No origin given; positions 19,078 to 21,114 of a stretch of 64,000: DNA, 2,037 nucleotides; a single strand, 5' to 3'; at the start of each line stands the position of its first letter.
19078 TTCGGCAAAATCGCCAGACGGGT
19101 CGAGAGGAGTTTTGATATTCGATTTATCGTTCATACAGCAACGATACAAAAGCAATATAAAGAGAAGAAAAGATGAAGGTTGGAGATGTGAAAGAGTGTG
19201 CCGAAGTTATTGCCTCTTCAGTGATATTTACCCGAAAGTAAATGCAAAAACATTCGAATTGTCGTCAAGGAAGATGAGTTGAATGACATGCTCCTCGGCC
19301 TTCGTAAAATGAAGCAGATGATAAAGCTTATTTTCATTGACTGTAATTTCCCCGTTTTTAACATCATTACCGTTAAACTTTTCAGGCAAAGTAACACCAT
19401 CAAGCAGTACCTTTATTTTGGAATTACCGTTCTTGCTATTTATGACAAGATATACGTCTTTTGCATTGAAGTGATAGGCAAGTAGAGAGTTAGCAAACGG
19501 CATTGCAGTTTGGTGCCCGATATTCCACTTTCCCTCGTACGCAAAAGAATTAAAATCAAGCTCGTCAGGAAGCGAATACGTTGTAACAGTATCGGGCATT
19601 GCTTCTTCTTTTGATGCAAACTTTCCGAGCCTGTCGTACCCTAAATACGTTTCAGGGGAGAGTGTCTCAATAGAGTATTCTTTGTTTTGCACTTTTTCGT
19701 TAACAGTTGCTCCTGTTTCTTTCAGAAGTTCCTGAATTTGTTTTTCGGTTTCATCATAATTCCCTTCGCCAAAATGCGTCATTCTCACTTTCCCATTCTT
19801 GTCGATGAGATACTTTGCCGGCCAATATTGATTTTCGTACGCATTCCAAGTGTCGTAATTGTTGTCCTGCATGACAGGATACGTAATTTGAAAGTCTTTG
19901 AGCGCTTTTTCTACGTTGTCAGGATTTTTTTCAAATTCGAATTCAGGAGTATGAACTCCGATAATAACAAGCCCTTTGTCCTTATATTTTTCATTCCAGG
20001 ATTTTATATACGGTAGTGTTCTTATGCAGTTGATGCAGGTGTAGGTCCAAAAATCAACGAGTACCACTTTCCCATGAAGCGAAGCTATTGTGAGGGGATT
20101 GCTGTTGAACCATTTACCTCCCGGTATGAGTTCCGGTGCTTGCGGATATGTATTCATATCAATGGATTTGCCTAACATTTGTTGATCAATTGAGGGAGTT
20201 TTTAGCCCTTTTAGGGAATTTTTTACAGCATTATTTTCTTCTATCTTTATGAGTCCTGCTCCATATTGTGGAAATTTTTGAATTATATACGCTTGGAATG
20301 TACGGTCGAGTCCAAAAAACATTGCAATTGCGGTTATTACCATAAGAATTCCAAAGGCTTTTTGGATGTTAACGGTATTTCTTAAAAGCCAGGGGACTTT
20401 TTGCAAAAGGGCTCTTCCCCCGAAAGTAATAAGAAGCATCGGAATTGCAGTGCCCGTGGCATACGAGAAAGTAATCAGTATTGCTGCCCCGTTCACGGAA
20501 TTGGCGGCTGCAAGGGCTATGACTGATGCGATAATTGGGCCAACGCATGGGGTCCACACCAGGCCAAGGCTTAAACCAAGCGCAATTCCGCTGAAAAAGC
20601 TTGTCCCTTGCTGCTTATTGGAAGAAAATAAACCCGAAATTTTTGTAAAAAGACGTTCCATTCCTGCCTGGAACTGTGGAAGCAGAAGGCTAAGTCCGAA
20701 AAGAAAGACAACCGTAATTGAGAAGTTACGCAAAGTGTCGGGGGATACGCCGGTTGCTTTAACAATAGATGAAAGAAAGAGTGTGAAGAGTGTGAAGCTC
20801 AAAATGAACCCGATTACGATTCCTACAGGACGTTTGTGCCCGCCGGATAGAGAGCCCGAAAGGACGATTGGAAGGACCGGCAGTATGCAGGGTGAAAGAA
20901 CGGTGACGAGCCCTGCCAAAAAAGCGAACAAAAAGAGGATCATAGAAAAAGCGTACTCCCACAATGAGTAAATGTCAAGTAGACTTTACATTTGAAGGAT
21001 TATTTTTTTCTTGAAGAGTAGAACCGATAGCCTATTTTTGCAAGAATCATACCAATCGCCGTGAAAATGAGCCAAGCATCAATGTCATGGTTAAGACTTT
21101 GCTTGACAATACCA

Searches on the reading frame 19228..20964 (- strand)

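Call 49: search_protein_families(library=pfam, proteins=[window:19228-20964:-], max_evalue=0.00001)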
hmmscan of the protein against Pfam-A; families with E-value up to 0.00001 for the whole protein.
window:19228-20964:- (578 aa): 6 families
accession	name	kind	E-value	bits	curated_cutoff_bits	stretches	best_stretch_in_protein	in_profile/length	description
PF17991.7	Thioredoxin_10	-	6.1e-34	118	27.1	1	436-578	1-142/142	Thioredoxin like C-terminal domain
PF02683.22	DsbD_TM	-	2.6e-13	50.2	27.1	1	10-216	4-215/219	Cytochrome C biogenesis protein transmembrane domain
PF08534.16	Redoxin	-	4.3e-13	49.7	26.6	1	289-410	19-144/148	Redoxin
PF00578.27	AhpC-TSA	-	7.3e-12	45.8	26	1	289-394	16-122/124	AhpC/TSA family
PF13905.12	Thioredoxin_8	-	1.3e-11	45.1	27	1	298-393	1-94/94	Thioredoxin-like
PF13386.12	DsbD_2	-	3.2e-08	34.2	24.9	1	14-213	2-198/199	Cytochrome C biogenesis protein transmembrane region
